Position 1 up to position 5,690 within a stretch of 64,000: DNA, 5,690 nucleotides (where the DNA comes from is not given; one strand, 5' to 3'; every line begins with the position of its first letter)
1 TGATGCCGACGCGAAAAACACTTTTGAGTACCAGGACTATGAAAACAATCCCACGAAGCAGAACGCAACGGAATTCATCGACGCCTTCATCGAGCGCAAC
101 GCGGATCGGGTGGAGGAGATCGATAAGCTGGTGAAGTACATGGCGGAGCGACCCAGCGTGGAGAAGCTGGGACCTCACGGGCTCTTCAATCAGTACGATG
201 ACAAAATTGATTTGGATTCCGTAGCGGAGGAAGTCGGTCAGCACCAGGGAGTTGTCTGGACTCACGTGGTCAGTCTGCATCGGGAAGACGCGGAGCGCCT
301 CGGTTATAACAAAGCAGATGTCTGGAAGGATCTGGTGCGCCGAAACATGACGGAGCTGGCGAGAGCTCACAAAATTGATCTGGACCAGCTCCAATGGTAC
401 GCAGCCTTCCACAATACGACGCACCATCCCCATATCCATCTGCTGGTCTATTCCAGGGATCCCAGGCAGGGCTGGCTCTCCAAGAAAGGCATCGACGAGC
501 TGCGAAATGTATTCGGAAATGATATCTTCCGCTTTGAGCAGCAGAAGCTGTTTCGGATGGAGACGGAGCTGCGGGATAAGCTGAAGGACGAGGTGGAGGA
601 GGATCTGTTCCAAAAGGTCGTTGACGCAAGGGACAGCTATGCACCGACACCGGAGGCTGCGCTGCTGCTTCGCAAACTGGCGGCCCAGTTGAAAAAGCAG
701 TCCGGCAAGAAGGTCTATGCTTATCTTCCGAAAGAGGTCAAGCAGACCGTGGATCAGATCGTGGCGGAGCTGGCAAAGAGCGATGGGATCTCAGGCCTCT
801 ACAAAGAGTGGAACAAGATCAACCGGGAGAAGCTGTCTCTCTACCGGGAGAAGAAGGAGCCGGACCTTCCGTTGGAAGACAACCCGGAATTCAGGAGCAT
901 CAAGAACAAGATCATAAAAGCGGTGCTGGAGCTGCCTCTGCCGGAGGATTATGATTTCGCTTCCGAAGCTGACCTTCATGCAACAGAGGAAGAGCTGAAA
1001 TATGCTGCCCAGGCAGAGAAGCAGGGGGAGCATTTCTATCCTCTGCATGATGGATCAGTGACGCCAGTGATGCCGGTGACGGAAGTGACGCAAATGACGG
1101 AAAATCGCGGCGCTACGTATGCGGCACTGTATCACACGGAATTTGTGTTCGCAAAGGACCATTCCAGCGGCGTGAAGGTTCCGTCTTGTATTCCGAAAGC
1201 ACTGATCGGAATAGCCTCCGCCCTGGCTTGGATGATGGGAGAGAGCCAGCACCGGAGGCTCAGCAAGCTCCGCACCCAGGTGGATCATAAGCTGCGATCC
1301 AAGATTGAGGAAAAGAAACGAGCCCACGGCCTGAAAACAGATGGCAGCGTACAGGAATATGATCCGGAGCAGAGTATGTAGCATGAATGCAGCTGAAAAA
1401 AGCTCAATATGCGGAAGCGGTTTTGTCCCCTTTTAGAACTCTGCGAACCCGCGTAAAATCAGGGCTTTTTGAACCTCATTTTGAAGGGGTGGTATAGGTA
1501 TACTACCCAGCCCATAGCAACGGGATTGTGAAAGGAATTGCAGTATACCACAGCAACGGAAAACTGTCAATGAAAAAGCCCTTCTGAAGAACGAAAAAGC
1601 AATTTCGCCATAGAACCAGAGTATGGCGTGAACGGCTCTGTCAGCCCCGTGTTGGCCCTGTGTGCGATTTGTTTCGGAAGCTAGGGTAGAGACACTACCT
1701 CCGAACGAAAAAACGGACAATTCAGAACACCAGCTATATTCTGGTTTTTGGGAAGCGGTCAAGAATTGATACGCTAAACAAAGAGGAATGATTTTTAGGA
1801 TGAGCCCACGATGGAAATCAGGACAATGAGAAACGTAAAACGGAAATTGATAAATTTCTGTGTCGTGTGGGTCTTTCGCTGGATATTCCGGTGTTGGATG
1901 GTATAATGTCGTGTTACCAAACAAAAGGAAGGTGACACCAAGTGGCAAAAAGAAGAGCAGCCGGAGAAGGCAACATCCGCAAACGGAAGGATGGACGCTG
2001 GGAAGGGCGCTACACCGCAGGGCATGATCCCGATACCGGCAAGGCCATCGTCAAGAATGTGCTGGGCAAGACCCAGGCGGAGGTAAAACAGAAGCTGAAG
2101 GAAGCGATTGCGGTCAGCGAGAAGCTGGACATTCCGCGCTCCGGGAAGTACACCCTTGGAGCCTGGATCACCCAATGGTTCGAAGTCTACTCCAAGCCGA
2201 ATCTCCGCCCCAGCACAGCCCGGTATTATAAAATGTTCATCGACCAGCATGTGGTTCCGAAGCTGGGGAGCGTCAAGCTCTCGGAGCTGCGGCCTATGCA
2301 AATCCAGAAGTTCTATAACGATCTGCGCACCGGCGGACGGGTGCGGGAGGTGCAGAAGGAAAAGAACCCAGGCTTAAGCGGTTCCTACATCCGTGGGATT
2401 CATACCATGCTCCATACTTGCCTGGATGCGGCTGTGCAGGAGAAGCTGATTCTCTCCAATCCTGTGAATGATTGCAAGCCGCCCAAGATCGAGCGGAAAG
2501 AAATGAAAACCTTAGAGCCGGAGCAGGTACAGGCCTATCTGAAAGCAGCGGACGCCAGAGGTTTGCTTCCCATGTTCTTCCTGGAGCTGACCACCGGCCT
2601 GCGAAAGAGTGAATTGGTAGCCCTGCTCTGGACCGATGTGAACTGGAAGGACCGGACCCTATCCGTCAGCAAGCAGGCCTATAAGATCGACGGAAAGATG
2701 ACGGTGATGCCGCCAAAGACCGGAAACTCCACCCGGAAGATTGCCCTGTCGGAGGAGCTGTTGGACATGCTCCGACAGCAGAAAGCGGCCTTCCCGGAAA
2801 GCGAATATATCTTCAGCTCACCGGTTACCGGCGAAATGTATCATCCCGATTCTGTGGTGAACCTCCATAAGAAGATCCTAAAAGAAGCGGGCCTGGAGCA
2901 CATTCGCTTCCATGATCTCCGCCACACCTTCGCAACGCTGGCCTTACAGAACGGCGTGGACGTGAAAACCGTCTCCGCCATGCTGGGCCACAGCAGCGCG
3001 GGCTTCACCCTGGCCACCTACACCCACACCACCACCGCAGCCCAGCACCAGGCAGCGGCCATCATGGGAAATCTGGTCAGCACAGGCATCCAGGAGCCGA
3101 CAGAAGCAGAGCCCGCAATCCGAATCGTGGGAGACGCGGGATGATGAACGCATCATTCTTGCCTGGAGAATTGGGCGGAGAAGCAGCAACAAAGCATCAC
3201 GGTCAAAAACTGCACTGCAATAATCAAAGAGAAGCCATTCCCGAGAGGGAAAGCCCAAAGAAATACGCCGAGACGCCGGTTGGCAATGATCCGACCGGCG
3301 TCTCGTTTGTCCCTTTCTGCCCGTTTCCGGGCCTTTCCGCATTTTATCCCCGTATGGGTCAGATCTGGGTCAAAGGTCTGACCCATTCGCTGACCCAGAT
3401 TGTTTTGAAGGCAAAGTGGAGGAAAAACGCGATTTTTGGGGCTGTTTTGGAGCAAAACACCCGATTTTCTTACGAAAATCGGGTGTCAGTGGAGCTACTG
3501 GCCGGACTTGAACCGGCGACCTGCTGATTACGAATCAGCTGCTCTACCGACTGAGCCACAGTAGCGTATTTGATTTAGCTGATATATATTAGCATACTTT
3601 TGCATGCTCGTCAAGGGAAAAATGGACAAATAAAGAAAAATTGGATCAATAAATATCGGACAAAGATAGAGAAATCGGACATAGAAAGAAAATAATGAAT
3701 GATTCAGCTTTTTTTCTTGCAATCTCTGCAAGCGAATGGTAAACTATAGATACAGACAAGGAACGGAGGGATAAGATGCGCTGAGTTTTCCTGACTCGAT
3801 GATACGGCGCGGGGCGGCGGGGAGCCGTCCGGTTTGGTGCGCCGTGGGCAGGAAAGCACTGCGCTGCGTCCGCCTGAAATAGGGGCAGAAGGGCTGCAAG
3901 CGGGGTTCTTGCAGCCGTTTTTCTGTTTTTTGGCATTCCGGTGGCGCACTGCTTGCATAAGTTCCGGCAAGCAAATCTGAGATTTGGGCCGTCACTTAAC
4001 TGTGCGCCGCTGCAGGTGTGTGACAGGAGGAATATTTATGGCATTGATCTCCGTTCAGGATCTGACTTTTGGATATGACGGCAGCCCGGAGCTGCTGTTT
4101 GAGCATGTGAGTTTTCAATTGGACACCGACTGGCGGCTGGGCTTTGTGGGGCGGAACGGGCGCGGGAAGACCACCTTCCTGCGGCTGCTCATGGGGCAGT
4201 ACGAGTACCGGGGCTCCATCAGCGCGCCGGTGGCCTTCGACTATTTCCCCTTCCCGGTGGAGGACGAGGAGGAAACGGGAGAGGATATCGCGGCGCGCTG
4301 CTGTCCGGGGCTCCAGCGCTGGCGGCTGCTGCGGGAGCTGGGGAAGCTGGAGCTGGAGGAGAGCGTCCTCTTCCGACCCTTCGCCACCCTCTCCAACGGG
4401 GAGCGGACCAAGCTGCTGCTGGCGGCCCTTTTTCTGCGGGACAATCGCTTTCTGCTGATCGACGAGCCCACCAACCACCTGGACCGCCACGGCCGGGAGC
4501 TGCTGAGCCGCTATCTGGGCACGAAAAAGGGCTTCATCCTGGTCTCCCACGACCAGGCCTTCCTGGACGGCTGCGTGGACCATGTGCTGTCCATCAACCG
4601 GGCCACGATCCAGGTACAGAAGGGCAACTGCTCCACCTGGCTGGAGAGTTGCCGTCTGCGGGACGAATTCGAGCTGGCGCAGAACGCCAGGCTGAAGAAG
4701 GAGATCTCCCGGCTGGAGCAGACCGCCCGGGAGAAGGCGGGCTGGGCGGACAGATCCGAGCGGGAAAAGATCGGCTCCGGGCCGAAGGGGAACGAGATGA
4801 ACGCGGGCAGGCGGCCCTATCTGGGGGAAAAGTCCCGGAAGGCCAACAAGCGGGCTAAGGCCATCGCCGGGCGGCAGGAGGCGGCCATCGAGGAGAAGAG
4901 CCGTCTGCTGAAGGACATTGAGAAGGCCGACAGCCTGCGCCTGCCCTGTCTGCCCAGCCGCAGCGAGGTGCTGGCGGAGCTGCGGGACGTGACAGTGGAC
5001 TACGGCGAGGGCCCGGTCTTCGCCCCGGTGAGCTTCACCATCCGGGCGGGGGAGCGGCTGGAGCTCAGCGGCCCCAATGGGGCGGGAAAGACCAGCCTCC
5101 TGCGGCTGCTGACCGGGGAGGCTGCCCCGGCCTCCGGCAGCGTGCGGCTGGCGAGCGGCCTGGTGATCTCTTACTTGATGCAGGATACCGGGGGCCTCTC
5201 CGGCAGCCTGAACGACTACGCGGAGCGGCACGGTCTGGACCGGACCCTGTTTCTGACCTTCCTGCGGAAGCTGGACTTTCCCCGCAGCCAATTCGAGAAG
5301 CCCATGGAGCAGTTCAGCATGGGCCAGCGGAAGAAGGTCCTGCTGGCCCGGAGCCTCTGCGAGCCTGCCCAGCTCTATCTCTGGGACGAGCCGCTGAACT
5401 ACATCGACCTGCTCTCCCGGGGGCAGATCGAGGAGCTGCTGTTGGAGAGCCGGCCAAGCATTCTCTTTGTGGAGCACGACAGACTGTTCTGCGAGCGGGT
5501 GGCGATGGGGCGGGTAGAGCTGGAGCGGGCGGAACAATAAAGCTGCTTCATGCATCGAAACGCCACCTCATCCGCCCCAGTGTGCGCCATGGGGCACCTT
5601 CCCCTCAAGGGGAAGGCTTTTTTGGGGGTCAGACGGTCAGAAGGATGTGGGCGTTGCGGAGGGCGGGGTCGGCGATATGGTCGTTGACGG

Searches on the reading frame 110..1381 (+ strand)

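Call 22: search_protein_families(library=pfam, proteins=[window:110-1381:+])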
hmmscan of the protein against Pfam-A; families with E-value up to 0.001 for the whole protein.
window:110-1381:+ (423 aa): 1 family
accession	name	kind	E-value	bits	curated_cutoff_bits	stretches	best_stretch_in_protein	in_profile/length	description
PF18555.7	MobL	-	4e-23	82.5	28.5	1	30-294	75-355/383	MobL relaxases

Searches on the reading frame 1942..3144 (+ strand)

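Call 22: search_protein_families(library=pfam, proteins=[window:1942-3144:+])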
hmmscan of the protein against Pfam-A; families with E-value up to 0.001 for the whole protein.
window:1942-3144:+ (400 aa): 2 families
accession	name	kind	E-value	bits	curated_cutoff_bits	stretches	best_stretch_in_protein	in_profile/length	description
PF00589.27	Phage_integrase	-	8.8e-28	97.6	27.1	1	190-364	2-169/172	Phage integrase family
PF14659.12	Phage_int_SAM_3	-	5e-17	62.3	22.6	1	71-128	1-57/58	Phage integrase, N-terminal SAM-like domain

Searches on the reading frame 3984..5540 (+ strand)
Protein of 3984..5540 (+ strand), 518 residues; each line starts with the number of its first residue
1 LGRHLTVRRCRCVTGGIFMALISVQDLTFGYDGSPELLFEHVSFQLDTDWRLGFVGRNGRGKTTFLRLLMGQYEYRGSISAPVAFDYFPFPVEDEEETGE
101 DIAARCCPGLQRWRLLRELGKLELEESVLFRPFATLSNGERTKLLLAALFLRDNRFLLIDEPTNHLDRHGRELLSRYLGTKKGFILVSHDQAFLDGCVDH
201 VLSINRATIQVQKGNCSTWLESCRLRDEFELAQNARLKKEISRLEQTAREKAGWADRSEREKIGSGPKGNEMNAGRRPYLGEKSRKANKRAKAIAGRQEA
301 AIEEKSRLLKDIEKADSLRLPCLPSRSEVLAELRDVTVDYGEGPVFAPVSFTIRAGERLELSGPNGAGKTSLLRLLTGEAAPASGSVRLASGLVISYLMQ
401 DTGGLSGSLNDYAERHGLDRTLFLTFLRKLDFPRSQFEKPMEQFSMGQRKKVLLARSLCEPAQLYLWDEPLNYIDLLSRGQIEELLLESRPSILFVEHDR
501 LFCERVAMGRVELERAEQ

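Call 27: search_protein_families(library=pfam, proteins=[window:3984-5540:+])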
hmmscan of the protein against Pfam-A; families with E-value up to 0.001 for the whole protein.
window:3984-5540:+ (518 aa): 5 families
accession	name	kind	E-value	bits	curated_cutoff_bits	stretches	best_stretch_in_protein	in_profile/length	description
PF00005.33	ABC_tran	-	9.8e-40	136.8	25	2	348-472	3-137/137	ABC transporter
PF13304.12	AAA_21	-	8.4e-14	52.8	27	1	130-195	232-304/304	AAA domain, putative AbiEii toxin, Type IV TA system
PF02463.25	SMC_N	-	1.8e-06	28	40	0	135-205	136-212/220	RecF/RecN/SMC N terminal domain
PF13401.12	AAA_22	-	0.00012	22.8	27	0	55-161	11-92/130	AAA domain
PF13476.12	AAA_23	-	0.00016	22.8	27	0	362-376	25-39/201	AAA domain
